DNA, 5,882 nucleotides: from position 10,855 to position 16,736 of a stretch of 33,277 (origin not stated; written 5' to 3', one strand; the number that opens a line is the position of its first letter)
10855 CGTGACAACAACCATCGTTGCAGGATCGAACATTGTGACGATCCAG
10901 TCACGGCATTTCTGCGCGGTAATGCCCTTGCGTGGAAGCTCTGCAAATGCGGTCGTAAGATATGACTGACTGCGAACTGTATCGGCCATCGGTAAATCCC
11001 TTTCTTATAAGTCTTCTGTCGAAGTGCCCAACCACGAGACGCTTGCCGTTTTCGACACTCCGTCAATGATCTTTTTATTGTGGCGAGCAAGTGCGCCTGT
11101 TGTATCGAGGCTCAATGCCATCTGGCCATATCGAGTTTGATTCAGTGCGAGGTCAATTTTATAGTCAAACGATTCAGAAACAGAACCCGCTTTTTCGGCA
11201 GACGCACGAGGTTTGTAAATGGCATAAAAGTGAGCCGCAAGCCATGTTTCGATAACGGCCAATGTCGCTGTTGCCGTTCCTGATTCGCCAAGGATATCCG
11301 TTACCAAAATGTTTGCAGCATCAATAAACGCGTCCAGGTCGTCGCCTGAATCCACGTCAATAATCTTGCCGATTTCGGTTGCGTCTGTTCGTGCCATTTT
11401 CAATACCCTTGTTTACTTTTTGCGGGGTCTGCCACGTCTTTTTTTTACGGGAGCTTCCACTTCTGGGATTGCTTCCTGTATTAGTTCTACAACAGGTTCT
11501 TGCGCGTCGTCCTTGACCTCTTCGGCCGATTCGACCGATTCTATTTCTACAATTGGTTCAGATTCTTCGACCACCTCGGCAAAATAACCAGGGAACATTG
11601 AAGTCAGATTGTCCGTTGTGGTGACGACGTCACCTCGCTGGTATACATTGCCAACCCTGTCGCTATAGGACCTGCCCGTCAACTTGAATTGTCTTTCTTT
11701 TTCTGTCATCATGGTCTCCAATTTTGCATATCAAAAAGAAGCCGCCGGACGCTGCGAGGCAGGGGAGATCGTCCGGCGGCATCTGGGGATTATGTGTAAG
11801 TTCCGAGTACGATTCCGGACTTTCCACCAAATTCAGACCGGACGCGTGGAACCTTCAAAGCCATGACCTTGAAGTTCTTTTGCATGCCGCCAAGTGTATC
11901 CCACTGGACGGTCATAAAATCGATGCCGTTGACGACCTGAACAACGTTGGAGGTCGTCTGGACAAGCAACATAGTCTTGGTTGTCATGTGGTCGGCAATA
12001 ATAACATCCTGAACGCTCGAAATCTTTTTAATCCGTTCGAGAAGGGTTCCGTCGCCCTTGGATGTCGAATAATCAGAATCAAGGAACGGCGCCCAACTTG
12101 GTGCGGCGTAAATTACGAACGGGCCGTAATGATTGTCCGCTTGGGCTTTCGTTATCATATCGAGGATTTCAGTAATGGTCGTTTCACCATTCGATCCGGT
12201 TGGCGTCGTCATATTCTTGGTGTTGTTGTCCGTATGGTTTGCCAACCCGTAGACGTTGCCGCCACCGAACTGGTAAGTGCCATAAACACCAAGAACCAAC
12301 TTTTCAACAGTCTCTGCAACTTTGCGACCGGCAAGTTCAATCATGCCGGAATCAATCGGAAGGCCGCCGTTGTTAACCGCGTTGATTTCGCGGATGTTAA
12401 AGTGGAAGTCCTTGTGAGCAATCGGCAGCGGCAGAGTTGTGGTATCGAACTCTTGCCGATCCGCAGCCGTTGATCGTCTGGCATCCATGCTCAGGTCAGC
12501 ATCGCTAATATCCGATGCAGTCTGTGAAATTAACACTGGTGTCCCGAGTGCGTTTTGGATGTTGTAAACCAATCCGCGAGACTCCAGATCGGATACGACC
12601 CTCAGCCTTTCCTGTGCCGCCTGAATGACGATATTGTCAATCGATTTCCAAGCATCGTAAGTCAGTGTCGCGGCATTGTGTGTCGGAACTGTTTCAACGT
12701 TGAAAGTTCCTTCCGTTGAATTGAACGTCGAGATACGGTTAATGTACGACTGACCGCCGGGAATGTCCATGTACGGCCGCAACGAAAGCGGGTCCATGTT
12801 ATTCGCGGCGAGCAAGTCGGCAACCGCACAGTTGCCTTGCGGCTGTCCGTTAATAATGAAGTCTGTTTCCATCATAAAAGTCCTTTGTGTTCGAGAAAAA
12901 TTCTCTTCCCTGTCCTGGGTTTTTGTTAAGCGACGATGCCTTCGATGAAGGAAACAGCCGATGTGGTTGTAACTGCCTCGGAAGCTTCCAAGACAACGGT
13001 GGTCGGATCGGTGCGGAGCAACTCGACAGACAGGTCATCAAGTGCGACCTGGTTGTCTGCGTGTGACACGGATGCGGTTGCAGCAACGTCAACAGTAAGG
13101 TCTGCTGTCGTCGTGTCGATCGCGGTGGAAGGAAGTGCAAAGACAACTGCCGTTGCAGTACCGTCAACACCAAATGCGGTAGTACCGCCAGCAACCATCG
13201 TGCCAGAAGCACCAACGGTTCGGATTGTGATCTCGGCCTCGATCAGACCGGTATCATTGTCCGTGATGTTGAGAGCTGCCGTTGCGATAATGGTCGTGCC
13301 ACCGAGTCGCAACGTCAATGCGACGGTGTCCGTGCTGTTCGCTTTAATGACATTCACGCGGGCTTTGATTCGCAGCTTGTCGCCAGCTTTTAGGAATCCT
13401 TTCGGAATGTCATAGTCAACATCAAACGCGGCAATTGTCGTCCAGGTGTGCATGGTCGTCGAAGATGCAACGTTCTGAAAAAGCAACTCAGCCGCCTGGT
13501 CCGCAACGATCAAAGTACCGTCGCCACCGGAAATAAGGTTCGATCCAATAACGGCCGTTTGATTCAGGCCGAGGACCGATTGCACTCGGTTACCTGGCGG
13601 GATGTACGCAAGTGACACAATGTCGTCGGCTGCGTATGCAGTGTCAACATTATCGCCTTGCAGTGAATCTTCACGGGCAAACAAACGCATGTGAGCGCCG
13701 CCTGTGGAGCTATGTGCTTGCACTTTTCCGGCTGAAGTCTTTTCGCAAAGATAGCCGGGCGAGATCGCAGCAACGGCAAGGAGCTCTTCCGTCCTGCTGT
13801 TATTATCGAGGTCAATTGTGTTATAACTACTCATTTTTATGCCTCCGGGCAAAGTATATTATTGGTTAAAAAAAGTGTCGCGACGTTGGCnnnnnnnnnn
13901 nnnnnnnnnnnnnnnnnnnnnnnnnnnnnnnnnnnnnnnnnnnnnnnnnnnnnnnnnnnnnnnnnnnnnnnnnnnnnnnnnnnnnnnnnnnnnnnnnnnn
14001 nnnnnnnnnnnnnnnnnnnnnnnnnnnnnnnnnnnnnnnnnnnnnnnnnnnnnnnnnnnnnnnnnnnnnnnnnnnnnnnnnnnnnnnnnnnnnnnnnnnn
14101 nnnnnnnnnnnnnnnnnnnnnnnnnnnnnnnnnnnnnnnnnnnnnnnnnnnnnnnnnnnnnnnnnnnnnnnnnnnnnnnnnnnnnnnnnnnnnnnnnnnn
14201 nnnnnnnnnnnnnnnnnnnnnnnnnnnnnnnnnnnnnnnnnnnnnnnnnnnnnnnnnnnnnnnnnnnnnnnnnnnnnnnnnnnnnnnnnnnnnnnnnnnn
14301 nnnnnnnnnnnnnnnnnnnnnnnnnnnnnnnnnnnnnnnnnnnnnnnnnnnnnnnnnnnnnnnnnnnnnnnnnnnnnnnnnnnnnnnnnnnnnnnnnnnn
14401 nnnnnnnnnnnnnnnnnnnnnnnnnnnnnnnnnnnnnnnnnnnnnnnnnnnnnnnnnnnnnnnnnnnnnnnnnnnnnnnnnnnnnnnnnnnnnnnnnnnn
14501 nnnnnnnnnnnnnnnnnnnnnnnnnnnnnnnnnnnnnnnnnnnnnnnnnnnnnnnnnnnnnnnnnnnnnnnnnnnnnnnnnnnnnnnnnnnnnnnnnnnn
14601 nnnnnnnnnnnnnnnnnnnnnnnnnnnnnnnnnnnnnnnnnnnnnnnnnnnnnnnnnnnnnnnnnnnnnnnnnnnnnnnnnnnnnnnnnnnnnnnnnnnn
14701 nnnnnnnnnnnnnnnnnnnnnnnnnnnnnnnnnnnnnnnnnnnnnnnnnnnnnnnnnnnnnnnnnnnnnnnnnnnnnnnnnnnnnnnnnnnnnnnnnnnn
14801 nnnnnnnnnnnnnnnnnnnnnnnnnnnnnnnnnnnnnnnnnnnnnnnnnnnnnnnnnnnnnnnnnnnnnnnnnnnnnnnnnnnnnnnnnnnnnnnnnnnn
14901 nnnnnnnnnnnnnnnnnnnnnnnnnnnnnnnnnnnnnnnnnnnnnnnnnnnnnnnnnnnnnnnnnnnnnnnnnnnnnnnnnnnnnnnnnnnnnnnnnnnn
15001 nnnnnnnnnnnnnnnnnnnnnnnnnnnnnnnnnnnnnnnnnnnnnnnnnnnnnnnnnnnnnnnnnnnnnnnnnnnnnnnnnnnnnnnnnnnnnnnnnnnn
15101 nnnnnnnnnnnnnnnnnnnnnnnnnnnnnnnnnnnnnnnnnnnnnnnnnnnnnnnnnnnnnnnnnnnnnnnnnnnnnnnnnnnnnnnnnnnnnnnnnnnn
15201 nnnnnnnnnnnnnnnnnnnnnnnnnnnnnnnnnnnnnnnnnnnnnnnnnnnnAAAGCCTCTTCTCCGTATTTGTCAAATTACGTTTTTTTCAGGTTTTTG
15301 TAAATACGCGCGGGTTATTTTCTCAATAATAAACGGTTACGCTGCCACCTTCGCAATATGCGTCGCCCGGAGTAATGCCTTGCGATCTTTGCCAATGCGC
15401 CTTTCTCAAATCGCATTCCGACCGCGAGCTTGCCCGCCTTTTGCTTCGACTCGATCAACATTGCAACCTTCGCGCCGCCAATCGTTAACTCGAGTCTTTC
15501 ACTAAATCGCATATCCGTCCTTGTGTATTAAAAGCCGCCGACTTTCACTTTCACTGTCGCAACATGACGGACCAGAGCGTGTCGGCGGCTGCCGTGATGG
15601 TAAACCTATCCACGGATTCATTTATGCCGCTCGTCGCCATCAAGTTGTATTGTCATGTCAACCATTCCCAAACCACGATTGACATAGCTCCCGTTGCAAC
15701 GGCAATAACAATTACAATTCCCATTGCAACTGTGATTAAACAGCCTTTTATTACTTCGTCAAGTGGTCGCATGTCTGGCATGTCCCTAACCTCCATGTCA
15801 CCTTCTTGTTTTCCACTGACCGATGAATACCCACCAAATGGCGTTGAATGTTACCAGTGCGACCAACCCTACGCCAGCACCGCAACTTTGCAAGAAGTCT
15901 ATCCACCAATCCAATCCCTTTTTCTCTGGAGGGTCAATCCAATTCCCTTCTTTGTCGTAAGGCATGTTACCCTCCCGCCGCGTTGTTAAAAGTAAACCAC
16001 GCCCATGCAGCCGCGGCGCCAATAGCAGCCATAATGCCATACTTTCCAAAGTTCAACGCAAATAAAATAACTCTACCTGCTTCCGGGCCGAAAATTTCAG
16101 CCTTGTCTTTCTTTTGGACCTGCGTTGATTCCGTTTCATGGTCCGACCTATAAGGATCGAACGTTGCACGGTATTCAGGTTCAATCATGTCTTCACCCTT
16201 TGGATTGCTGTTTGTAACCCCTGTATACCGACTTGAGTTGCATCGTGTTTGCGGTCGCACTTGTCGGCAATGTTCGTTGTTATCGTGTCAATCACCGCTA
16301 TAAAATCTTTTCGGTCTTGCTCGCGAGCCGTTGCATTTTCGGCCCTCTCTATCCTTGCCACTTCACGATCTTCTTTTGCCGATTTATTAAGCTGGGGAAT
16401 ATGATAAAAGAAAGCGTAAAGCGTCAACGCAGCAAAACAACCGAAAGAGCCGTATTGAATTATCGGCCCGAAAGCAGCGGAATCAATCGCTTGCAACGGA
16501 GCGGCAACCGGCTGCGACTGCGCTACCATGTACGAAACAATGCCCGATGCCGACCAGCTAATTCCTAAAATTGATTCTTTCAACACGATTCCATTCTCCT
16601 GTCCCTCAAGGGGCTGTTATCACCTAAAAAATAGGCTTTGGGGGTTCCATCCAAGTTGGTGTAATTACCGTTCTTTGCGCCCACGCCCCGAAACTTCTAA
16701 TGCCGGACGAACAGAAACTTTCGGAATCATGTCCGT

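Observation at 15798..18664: MuF-adjacent accessory island: acidic repeat protein, signal-peptide protein, C1-like peptidase and three membrane proteins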

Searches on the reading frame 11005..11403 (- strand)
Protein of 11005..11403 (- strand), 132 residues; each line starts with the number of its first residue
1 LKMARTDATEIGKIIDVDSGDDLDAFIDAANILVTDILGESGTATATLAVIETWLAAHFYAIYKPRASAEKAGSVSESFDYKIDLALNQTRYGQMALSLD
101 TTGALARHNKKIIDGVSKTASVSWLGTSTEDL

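Call 17: search_protein_families(library=phrogs, proteins=[window:11005-11403:-], max_evalue=0.01)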
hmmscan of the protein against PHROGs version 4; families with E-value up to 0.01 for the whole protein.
window:11005-11403:- (132 aa): 2 families
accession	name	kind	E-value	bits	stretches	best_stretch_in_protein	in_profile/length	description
phrog_37884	-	unknown function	1.2e-06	29.7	1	4-110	2-119/127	-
phrog_302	-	head and packaging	5.5e-05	23.7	1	22-98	33-118/155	virion structural protein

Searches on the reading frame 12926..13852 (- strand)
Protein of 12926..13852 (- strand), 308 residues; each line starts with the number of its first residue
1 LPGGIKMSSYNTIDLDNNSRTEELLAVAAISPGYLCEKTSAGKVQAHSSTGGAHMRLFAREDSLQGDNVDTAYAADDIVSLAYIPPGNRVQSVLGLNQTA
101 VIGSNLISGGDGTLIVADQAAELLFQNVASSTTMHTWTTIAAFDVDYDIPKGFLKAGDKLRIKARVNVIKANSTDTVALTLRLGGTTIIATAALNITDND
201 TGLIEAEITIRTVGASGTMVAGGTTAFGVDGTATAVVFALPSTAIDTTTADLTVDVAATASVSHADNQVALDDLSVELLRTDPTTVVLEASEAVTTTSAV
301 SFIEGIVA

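Call 4: search_protein_families(library=pfam, proteins=[window:12926-13852:-], max_evalue=0.1)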
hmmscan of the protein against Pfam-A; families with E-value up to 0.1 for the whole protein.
window:12926-13852:- (308 aa): 0 families

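Call 5: search_protein_families(library=phrogs, proteins=[window:12926-13852:-], max_evalue=0.1)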
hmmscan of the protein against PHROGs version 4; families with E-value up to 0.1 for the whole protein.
window:12926-13852:- (308 aa): 1 family
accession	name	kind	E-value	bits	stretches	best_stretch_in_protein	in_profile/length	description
phrog_766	-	head and packaging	3e-10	41.2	1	7-120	4-119/150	head decoration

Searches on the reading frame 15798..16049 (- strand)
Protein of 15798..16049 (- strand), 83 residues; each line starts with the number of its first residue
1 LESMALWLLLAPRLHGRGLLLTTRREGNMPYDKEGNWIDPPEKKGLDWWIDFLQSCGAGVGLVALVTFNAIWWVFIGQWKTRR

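Call 4: search_protein_families(library=pfam, proteins=[window:15798-16049:-], max_evalue=0.1)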
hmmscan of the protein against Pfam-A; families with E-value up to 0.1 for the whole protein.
window:15798-16049:- (83 aa): 0 families

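Call 5: search_protein_families(library=phrogs, proteins=[window:15798-16049:-], max_evalue=0.1)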
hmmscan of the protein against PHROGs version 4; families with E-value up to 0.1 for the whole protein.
window:15798-16049:- (83 aa): 0 families

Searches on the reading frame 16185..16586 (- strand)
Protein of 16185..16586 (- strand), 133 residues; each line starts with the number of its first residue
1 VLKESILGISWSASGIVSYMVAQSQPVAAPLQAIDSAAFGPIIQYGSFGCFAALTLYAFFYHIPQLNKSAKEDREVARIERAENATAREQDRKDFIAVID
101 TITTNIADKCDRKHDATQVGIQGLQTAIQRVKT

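Call 4: search_protein_families(library=pfam, proteins=[window:16185-16586:-], max_evalue=0.1)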
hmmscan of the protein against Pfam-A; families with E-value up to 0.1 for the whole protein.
window:16185-16586:- (133 aa): 1 family
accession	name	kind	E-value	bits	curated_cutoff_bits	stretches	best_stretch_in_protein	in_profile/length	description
PF13150.11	TraL_transposon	-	0.0087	16.3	27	1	50-93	37-80/86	Conjugative transposon protein TraL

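Call 5: search_protein_families(library=phrogs, proteins=[window:16185-16586:-], max_evalue=0.1)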
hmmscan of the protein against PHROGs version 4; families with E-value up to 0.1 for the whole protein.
window:16185-16586:- (133 aa): 0 families
